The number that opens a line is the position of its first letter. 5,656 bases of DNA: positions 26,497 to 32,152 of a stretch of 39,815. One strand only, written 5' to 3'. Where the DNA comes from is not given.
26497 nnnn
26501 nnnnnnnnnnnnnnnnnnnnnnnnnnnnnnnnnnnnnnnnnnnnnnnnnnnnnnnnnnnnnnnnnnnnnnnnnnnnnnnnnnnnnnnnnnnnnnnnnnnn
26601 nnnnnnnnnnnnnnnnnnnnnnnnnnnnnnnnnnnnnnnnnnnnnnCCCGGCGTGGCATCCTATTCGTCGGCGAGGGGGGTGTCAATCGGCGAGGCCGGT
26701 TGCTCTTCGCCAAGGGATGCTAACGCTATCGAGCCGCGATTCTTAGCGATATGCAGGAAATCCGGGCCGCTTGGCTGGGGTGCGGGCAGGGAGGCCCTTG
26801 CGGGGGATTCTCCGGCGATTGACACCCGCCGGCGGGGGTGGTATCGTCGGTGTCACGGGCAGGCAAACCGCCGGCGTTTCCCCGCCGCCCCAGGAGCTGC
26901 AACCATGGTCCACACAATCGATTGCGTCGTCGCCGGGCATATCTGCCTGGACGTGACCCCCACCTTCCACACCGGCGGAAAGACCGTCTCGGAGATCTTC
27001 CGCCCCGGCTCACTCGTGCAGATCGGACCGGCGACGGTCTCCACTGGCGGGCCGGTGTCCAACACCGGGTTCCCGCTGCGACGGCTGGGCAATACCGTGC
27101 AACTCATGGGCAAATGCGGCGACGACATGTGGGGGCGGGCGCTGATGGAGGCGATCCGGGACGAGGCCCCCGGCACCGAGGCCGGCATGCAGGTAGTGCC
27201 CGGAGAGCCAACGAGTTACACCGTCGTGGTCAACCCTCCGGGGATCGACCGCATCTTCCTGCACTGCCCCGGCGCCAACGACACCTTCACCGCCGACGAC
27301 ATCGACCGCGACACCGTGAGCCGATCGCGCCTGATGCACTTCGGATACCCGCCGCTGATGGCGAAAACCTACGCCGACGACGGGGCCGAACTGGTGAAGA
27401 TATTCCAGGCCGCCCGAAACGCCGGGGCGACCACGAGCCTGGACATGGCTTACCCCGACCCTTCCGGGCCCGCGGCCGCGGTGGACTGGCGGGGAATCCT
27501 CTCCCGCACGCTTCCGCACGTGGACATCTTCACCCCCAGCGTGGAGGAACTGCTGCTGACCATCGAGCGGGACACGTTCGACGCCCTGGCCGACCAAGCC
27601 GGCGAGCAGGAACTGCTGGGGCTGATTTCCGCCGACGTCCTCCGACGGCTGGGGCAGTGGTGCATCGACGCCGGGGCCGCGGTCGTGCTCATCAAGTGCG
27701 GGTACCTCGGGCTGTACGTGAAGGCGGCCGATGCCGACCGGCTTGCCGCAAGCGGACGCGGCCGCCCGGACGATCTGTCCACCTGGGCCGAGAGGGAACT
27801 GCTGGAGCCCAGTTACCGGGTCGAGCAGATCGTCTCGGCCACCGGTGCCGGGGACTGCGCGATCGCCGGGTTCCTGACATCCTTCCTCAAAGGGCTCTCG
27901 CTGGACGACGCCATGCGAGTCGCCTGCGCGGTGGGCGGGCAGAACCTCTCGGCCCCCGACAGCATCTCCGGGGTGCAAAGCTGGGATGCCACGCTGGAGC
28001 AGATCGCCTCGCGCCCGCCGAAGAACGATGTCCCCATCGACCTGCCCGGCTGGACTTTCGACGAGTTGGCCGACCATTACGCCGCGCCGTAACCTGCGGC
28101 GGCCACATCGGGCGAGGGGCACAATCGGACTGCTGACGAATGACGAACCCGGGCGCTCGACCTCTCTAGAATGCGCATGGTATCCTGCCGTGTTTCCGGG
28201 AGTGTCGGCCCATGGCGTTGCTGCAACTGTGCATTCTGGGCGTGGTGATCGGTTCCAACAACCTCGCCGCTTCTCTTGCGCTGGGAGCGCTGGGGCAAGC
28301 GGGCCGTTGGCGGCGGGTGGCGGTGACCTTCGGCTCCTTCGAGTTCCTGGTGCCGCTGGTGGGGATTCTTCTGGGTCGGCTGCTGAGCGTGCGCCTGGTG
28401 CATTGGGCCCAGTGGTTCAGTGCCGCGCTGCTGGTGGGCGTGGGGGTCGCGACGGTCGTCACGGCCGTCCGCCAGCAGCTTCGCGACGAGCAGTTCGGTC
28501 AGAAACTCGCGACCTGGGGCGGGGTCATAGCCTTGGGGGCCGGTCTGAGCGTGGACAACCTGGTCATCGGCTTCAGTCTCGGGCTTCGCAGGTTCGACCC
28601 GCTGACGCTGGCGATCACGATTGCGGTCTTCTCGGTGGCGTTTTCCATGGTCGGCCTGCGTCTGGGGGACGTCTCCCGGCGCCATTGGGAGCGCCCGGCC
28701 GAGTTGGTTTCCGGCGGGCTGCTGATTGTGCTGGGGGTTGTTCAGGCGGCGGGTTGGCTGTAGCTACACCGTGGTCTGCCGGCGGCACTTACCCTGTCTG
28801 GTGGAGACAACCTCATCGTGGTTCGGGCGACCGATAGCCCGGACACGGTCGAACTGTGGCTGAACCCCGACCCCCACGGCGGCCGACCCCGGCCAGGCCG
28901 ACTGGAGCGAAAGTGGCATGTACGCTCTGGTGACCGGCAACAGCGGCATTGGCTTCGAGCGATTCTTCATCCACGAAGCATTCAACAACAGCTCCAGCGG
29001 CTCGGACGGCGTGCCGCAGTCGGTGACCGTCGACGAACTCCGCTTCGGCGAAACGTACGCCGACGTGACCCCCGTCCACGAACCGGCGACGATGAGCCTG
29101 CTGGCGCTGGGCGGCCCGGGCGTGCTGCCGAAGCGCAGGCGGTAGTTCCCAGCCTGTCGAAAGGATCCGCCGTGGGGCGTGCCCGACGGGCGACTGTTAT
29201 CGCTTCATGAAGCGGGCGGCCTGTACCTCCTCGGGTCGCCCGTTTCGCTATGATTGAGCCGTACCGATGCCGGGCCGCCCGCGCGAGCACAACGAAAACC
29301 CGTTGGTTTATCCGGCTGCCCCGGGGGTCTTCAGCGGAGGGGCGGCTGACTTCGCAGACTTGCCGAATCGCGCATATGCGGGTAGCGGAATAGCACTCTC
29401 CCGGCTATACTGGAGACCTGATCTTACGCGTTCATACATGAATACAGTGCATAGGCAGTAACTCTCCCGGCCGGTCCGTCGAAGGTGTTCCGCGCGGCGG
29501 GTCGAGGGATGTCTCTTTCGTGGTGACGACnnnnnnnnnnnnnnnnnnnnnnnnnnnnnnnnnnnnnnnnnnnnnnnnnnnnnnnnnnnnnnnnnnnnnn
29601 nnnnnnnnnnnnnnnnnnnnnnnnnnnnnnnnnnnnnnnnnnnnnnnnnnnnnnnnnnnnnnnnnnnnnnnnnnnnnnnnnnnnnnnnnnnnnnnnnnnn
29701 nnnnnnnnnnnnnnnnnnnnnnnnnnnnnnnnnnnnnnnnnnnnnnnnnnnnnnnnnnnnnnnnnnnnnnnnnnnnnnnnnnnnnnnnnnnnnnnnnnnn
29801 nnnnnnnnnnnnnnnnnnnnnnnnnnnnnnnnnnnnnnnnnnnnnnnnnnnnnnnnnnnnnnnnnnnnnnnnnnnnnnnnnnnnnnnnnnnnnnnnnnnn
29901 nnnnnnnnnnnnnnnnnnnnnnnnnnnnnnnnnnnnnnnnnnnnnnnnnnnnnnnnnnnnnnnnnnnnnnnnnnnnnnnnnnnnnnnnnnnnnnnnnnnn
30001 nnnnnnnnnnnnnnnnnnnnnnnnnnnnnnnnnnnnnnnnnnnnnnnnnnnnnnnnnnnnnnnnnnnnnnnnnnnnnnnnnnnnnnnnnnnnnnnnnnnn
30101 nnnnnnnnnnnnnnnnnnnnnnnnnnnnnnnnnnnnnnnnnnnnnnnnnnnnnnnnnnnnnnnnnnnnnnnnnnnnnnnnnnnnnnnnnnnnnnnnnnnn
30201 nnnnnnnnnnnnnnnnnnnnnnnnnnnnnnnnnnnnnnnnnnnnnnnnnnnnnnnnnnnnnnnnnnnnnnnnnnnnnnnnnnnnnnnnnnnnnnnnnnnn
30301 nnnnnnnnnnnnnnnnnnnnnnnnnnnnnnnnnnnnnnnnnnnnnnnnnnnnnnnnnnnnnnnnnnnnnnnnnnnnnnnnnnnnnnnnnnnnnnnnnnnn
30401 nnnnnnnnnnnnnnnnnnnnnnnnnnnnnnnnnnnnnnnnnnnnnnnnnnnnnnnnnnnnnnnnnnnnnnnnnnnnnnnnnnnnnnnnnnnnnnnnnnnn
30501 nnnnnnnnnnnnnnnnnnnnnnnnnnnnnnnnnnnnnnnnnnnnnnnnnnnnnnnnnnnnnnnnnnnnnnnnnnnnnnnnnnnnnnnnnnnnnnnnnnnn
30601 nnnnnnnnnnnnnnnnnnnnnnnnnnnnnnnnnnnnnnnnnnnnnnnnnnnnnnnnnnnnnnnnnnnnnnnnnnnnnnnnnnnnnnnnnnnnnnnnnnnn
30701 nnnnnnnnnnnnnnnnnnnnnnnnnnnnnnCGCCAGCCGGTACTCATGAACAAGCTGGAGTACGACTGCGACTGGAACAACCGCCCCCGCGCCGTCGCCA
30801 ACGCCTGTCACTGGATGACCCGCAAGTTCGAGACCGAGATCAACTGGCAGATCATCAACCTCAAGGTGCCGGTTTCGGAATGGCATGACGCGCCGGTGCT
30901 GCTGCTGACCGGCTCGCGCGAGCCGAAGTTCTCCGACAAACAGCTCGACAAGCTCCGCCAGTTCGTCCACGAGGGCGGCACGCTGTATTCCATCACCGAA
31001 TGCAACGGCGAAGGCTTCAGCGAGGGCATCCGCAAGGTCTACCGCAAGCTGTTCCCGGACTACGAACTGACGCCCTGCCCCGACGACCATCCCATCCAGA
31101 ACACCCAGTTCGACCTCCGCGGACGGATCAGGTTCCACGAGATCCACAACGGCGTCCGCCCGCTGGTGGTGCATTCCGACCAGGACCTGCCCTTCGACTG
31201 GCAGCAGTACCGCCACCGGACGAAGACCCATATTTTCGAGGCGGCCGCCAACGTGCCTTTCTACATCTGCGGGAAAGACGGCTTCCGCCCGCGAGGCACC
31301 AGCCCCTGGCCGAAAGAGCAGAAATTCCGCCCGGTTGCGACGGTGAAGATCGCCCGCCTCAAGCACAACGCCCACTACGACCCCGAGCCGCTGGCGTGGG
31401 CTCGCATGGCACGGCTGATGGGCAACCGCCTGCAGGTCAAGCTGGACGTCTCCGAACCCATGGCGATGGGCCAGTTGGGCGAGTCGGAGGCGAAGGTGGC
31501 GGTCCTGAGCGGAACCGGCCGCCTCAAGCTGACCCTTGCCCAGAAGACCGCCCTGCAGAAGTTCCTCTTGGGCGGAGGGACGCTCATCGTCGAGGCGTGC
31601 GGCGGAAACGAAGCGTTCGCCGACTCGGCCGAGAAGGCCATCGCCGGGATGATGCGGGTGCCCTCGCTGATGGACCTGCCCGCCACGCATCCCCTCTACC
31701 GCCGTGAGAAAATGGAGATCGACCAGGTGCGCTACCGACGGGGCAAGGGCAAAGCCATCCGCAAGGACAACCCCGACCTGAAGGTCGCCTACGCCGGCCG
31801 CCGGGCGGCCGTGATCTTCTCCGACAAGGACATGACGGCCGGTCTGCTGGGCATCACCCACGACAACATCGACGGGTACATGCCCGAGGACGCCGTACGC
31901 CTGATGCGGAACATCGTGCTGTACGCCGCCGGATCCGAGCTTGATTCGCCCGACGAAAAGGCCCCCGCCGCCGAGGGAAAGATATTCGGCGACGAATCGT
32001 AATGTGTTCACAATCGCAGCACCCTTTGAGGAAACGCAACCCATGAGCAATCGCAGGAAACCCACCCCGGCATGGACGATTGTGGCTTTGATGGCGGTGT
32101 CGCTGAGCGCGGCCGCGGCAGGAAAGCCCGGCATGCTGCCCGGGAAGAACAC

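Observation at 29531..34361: Tandem paralogous exported giants: terpene-cyclase-like repeats fused to two DUF4159-like modules, function unknown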

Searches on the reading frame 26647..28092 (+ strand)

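Call 8: search_protein_families(library=pfam, proteins=[window:26647-28092:+], max_evalue=0.001)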
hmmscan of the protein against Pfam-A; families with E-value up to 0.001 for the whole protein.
window:26647-28092:+ (481 aa): 1 family
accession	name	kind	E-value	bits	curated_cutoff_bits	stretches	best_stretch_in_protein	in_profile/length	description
PF00294.29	PfkB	-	8e-28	98.1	25.8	1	118-442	21-298/302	pfkB family carbohydrate kinase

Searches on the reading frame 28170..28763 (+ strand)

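Call 8: search_protein_families(library=pfam, proteins=[window:28170-28763:+], max_evalue=0.001)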
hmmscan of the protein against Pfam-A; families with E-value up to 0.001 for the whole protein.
window:28170-28763:+ (197 aa): 1 family
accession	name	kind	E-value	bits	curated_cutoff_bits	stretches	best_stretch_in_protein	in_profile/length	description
PF02659.21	Mntp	-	2.6e-26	92.6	24.4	1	49-190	9-149/152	Putative manganese efflux pump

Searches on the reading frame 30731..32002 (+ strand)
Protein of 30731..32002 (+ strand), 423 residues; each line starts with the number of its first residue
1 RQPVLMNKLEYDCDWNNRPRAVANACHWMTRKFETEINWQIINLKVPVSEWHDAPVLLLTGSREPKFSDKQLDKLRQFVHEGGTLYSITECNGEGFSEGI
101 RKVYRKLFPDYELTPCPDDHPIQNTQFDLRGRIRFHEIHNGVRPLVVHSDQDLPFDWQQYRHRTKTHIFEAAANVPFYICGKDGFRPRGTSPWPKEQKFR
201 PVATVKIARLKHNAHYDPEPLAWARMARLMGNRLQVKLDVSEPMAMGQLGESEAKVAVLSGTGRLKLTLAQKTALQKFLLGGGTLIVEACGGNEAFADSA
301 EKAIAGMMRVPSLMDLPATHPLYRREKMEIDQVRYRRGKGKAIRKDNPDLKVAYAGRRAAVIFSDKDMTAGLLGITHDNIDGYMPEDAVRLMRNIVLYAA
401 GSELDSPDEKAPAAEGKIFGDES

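Call 25: search_solved_structures(query=window:30731-32002:+, max_evalue=10, show_alignments=2)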
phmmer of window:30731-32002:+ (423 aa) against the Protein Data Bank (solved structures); distinct sequences matched with E-value up to 10: 20.
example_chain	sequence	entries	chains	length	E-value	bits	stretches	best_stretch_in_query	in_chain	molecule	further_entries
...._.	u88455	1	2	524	0.049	15.5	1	91-175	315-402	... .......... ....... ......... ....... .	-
6s1c_A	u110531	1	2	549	0.053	15.3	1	91-175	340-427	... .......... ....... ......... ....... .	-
7r3x_A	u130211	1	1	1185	0.13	14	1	91-175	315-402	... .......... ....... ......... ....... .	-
4m8o_A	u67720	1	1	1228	0.14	14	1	91-175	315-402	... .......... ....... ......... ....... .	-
6g0a_A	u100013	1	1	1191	0.14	13.9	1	91-175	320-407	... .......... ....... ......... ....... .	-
6h1v_A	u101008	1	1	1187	0.14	13.9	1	91-175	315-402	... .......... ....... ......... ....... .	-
6i8a_A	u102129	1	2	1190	0.14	13.9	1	91-175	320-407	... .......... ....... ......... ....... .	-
6qib_A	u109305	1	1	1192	0.14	13.9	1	91-175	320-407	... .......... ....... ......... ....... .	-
8b77_A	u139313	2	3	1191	0.14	13.9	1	91-175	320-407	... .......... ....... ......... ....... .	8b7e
8b6k_A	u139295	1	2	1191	0.14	13.9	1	91-175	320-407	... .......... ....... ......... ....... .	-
9b8r_E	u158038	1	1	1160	0.14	13.9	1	91-175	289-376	DNA polymerase epsilon catalytic subunit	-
6s2f_A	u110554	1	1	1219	0.14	13.9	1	91-175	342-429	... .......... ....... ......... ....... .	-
6s2e_A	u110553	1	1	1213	0.15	13.9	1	91-175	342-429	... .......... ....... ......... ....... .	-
4ptf_A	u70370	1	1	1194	0.15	13.9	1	91-175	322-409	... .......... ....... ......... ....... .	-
6fwk_A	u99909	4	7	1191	0.15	13.9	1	91-175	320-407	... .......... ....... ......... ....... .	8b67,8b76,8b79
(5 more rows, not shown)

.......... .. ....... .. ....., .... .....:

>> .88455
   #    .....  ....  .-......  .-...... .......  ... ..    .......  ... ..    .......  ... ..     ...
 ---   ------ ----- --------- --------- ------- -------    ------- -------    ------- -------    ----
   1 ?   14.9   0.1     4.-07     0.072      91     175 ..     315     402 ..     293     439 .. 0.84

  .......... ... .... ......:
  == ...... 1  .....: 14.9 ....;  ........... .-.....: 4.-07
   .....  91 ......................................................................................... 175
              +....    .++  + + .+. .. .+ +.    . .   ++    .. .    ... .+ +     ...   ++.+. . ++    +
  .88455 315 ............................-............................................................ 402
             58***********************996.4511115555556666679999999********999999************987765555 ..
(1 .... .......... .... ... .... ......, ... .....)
